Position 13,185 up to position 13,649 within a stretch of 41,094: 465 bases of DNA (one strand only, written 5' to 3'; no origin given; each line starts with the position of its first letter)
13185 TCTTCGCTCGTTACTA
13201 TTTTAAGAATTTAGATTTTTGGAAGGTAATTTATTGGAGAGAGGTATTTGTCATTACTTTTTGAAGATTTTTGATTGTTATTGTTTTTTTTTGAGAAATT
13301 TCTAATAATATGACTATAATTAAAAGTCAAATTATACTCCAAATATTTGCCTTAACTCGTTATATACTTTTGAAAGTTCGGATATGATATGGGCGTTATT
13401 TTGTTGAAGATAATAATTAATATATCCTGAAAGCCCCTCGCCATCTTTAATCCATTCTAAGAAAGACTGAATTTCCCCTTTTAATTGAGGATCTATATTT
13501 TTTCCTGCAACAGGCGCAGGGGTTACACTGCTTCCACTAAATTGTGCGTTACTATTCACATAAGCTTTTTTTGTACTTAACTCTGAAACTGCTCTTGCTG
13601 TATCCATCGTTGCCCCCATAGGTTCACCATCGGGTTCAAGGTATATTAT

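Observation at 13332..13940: Profilin-like protein carrying an extra ~75-residue C-terminal domain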

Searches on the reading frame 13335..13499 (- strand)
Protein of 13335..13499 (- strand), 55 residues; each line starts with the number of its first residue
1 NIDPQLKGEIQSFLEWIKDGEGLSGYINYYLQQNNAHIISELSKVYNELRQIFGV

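Call 52: find_related_loci(query=A4, collection=genome_contigs, flank=4000)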
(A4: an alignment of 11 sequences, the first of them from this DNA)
Query A4 (55 aa) in genome_contigs; peptide patterns used: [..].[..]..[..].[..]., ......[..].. (x = any residue, [..] = any of these).
168 stretches matched a pattern; 112 encode a relative of the query (tblastn E <= 1e-3); the best 80 are kept; 80 distinct loci.
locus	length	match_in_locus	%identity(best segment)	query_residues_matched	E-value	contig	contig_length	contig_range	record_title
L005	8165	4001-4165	96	1-55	3e-33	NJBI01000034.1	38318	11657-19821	MAG: Promethearchaeota archaeon Loki_b31 681, whole genome shotgun sequence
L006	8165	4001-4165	96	1-55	5e-33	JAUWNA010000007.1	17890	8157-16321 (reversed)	MAG: Promethearchaeota archaeon isolate CSMAG_2412 CSMAG_2412_k141_1566_length_17890_cov_12.9851, whole genome shotgun s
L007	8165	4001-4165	95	1-55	1e-32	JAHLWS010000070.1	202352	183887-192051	MAG: Promethearchaeota archaeon isolate 33X4 k141_64713, whole genome shotgun sequence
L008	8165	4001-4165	95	1-55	4e-32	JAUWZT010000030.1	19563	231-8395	MAG: Promethearchaeota archaeon isolate CSMAG_2743 CSMAG_2743_k141_127594_length_19563_cov_7.0000, whole genome shotgun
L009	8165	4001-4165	95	1-55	6e-32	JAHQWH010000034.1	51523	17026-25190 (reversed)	MAG: Promethearchaeia archaeon isolate ABR02 NODE_153_length_51523_cov_58, whole genome shotgun sequence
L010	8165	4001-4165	93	1-55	7e-32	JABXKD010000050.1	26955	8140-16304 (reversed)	MAG: Promethearchaeota archaeon isolate Hel_238_bin105 NODE_50_length_26955_cov_28.383957, whole genome shotgun sequence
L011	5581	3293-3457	93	1-55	2e-31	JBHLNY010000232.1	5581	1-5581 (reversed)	MAG: Promethearchaeota archaeon isolate DZ2S.398 DZ2S.398@61021, whole genome shotgun sequence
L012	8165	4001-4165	93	1-55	1e-31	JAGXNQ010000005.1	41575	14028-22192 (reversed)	MAG: Promethearchaeota archaeon isolate bin12 NODE_5_length_41575_cov_110.228662, whole genome shotgun sequence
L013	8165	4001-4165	89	1-55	2e-31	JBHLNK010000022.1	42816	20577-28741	MAG: Promethearchaeota archaeon isolate DZ2S.252 DZ2S.252@2301, whole genome shotgun sequence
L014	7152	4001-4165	93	1-55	1e-31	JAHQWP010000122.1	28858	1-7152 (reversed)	MAG: Promethearchaeia archaeon isolate ABR11 NODE_340_length_28858_cov_10, whole genome shotgun sequence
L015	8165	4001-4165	91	1-55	3e-31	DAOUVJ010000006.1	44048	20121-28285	MAG TPA_asm: Promethearchaeota archaeon isolate CSMAG_846 CSMAG_846_k141_1302387_length_44048_cov_11.0004, whole genome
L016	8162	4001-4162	93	2-55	1e-30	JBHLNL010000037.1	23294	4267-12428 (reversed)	MAG: Promethearchaeota archaeon isolate DZ2S.275 DZ2S.275@6504, whole genome shotgun sequence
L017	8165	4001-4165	89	1-55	9e-31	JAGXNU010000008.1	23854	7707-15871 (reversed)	MAG: Promethearchaeota archaeon isolate bin22 NODE_8_length_23854_cov_102.988014, whole genome shotgun sequence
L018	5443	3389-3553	89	1-55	8e-31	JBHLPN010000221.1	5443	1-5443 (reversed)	MAG: Promethearchaeota archaeon isolate H2M.194 H2M.194@26606, whole genome shotgun sequence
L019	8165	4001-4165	89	1-55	1e-30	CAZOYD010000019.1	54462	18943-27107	MAG TPA_asm: uncultured archaeon isolate binchicken_co163_167 genome assembly, contig: NODE_697_length_54462_cov_25.1821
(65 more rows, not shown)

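Call 60: search_solved_structures(query=A3, max_evalue=10, show_alignments=3)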
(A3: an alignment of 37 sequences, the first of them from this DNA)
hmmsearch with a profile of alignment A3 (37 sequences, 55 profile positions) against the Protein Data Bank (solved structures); distinct sequences matched with E-value up to 10: 13.
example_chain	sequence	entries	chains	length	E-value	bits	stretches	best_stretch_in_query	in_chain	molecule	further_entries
6z1p_BV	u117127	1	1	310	0.079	15.7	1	26-48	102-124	mS90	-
8up5_P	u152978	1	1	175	0.1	15.4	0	4-19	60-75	KEOPS complex subunit Pcc1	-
8chb_A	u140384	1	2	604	0.16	14.8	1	21-44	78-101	Multidrug resistance ABC transporter ATP-binding/permease protein BmrA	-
9h8n_A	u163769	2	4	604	0.16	14.8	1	21-44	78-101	Multidrug resistance ABC transporter ATP-binding/permease protein BmrA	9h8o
7ow8_A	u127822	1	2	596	0.16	14.7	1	21-44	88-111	Multidrug resistance ABC transporter ATP-binding/permease protein BmrA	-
8qoe_B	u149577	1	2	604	0.16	14.7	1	21-44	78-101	Multidrug resistance ABC transporter ATP-binding/permease protein BmrA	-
6r72_A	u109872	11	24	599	0.16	14.7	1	21-44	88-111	Multidrug exporter ATP-binding cassette | Lipid A export ATP-binding/permease protein MsbA | Multidrug resistance ABC transporter ATP-binding/permease protein B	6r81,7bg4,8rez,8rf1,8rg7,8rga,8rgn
3jqh_A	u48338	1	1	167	0.46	13.3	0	40-52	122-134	C-type lectin domain family 4 member M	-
2ymy_A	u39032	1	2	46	0.92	12.3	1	30-51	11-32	RAS ASSOCIATION DOMAIN-CONTAINING PROTEIN 5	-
4ui9_C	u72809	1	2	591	4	10.3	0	30-53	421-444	CELL DIVISION CYCLE PROTEIN 23 HOMOLOG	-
5a31_C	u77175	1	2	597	4.2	10.2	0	30-53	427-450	CELL DIVISION CYCLE PROTEIN 23 HOMOLOG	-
5g04_C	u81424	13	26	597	4.2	10.2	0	30-53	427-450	CELL DIVISION CYCLE PROTEIN 23 HOMOLOG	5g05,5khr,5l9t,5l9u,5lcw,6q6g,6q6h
5khu_C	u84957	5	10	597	4.3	10.2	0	30-53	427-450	Cell division cycle protein 23 homolog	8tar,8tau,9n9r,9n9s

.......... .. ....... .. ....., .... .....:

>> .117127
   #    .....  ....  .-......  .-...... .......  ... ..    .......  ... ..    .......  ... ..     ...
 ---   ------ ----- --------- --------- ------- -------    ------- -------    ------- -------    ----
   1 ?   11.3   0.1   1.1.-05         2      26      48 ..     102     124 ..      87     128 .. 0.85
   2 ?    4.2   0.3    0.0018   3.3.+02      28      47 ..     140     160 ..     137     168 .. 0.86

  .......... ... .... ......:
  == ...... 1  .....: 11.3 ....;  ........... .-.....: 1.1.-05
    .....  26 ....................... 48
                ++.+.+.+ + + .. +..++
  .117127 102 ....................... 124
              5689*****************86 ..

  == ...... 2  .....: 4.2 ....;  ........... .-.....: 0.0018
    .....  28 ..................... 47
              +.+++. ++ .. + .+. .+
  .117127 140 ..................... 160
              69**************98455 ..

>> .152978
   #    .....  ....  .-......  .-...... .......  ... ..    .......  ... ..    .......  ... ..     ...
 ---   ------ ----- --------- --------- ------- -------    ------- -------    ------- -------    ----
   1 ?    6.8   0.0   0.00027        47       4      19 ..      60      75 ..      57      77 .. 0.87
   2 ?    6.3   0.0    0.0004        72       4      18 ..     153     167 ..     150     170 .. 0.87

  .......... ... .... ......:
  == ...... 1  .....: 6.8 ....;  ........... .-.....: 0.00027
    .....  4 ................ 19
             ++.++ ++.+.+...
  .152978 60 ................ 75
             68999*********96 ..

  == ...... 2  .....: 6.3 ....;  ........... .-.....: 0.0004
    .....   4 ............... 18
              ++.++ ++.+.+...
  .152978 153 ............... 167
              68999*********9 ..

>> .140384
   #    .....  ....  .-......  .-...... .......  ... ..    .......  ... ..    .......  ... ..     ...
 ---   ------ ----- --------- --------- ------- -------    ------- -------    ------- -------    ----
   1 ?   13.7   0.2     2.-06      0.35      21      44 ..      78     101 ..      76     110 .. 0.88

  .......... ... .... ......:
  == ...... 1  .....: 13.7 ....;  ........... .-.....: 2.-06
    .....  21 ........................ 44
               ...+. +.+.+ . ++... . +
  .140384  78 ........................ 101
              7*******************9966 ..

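Call 75: search_protein_families(library=pfam, alignment_id=A3, max_evalue=10)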
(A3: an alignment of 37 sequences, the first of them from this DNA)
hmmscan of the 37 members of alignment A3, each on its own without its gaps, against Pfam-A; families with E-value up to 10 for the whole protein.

A. member 1, seq(55 aa): 2 families
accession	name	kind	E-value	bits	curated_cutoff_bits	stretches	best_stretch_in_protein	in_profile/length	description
PF02520.22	ANIS5_cation-bd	-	0.1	13.1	29.3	1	31-53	51-73/109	SXP/RAL-2 family protein Ani s 5-like, metal-binding domain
PF08388.16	GIIM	-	0.19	12.2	23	1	23-52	32-62/80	Group II intron, maturase-specific domain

B. families by the number of members that match (of 37 scanned): 22 families
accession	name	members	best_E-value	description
PF02520.22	ANIS5_cation-bd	6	0.01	SXP/RAL-2 family protein Ani s 5-like, metal-binding domain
PF24575.1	TPR_Slam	5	0.016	Surface lipoprotein assembly modifier, N-terminal TPR repeats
PF02614.20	UxaC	5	0.017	Glucuronate isomerase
PF12534.13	Pannexin_like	3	0.015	Pannexin-like TM region of LRRC8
PF08388.16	GIIM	3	0.094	Group II intron, maturase-specific domain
PF09190.17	DALR_2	2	0.059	DALR domain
PF20111.4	DUF6501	2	0.076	Family of unknown function (DUF6501)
PF03304.18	Mlp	2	0.16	Mlp lipoprotein family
PF18724.6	ADDT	1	0.012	Amino acid:DNA transferase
PF14434.11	Imm6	1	0.019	Immunity protein Imm6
PF13112.11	DUF3965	1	0.055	Protein of unknown function (DUF3965)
PF14687.11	DUF4460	1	0.062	Domain of unknown function (DUF4460)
PF22539.1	DUF7004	1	0.063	Family of unknown function (DUF7004)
PF16961.11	OmpA_like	1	0.086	Putative OmpA-OmpF-like porin family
PF02863.23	Arg_repressor_C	1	0.1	Arginine repressor, C-terminal domain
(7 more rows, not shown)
